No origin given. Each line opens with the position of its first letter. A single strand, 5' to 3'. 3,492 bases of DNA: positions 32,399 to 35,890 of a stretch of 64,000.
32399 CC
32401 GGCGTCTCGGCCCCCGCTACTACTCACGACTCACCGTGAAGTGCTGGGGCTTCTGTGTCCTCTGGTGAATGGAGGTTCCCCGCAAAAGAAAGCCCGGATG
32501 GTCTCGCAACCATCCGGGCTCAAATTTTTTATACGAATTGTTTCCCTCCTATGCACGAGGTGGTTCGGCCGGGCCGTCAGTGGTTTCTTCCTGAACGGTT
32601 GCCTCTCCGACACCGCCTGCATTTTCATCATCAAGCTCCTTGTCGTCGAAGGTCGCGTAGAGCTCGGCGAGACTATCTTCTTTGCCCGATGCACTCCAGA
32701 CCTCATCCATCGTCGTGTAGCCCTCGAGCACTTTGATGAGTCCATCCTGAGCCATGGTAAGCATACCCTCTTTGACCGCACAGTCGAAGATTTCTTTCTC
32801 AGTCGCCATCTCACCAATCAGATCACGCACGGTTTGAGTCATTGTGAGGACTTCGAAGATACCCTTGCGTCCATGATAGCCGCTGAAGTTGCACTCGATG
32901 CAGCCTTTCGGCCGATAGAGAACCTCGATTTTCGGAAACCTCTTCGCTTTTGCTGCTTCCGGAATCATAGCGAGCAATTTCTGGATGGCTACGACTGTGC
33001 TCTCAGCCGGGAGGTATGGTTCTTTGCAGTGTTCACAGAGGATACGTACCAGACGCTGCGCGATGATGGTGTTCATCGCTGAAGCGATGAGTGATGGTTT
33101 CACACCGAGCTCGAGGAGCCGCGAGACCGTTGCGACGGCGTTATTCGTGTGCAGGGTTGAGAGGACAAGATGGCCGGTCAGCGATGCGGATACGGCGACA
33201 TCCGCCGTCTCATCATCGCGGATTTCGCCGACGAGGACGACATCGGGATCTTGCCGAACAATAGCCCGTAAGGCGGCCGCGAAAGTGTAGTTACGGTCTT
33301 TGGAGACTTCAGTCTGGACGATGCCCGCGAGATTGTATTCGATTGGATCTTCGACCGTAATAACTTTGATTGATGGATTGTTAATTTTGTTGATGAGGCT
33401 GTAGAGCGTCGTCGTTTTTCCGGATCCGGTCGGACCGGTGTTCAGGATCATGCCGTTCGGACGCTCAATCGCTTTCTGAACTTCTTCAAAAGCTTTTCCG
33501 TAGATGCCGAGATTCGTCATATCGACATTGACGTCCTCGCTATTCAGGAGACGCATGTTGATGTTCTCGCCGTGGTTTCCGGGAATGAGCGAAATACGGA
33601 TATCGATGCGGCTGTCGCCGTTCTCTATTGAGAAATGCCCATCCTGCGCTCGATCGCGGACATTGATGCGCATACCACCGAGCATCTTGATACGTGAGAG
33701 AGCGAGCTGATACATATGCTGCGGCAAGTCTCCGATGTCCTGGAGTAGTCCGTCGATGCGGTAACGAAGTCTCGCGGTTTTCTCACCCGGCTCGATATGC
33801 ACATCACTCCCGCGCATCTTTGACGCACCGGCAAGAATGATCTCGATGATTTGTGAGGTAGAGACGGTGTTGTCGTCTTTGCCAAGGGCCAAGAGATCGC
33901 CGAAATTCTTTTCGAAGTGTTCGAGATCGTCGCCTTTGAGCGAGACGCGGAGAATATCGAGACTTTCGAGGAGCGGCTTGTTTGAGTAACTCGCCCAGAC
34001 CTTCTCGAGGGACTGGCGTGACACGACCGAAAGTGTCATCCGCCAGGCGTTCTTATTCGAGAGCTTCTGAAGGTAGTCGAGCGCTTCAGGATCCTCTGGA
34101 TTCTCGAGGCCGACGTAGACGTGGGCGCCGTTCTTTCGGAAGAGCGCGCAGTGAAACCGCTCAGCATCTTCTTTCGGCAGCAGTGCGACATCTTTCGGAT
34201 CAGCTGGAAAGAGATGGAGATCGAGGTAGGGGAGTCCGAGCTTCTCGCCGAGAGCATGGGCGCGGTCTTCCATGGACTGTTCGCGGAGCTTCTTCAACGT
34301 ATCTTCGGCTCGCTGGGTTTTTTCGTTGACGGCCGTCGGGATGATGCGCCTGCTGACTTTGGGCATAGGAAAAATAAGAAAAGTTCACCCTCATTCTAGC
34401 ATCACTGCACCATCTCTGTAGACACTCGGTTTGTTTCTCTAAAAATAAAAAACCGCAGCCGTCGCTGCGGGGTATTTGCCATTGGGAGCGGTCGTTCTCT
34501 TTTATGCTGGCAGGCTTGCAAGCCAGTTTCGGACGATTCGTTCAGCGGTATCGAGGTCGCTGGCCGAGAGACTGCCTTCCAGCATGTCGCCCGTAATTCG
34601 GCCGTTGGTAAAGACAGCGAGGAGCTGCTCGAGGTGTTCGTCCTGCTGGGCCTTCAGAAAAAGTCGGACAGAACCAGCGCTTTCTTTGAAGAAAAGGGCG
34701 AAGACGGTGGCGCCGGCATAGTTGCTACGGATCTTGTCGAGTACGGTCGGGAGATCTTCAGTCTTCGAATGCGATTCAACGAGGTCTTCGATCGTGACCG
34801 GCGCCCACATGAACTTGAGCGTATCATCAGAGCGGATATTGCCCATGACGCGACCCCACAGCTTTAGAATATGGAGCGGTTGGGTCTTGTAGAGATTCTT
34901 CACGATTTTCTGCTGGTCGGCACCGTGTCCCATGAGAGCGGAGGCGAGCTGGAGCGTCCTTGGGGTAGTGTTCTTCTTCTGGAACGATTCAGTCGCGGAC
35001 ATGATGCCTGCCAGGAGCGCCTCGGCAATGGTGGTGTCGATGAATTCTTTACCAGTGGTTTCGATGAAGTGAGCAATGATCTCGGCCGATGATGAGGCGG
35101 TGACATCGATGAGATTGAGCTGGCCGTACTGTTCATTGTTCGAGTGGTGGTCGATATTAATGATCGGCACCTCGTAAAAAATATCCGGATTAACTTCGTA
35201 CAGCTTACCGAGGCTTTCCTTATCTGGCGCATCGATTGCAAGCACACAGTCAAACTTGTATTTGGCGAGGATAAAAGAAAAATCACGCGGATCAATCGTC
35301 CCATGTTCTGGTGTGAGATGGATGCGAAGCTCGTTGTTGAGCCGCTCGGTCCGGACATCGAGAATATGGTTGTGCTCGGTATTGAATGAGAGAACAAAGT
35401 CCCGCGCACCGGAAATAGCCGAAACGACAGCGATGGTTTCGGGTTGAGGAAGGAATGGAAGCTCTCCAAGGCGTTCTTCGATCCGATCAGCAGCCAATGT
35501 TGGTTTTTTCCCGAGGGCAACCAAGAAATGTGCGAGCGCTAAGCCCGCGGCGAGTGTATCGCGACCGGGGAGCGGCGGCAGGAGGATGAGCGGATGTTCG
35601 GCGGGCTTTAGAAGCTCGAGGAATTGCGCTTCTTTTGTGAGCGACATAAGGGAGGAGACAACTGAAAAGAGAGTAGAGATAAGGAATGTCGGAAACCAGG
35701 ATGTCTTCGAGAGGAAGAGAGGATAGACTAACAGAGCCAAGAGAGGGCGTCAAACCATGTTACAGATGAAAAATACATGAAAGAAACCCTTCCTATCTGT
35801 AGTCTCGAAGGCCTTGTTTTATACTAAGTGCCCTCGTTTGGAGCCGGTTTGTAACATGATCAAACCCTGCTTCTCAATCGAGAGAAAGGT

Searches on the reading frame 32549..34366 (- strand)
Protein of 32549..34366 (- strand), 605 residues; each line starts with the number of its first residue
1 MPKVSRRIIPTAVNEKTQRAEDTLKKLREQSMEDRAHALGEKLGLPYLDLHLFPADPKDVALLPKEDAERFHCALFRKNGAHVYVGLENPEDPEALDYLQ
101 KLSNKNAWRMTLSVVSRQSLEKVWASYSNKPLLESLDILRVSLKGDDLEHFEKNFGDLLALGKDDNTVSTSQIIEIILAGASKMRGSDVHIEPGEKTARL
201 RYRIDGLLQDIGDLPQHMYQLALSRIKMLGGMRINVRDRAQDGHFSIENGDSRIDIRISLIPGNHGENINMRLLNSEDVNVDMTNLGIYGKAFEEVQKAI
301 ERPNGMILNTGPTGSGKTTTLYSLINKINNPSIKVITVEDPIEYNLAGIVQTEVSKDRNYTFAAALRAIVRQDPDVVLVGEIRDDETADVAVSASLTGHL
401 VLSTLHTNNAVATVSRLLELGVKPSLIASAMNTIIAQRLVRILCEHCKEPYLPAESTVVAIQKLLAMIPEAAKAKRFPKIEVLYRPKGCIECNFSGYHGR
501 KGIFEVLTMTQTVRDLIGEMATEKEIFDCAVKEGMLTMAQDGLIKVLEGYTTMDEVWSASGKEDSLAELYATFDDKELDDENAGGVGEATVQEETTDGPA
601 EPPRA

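Call 61: search_protein_families(library=pfam, max_evalue=0.00001, proteins=[window:32549-34366:-])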
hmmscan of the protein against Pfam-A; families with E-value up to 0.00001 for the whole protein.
window:32549-34366:- (605 aa): 2 families
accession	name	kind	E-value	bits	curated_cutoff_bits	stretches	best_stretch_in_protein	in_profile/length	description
PF00437.27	T2SSE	-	2.9e-113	378.7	24.9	1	171-556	9-368/370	Type II/IV secretion system protein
PF05157.20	MshEN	-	2.1e-10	40.9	23.1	1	43-122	1-78/90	MshEN domain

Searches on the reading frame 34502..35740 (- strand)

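Call 61: search_protein_families(library=pfam, max_evalue=0.00001, proteins=[window:34502-35740:-])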
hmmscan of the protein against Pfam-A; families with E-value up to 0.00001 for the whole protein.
window:34502-35740:- (412 aa): 1 family
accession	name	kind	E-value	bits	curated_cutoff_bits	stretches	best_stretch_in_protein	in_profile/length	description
PF01368.27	DHH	-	1e-06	29.5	28.1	1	90-246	40-125/125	DHH family, N-terminal domain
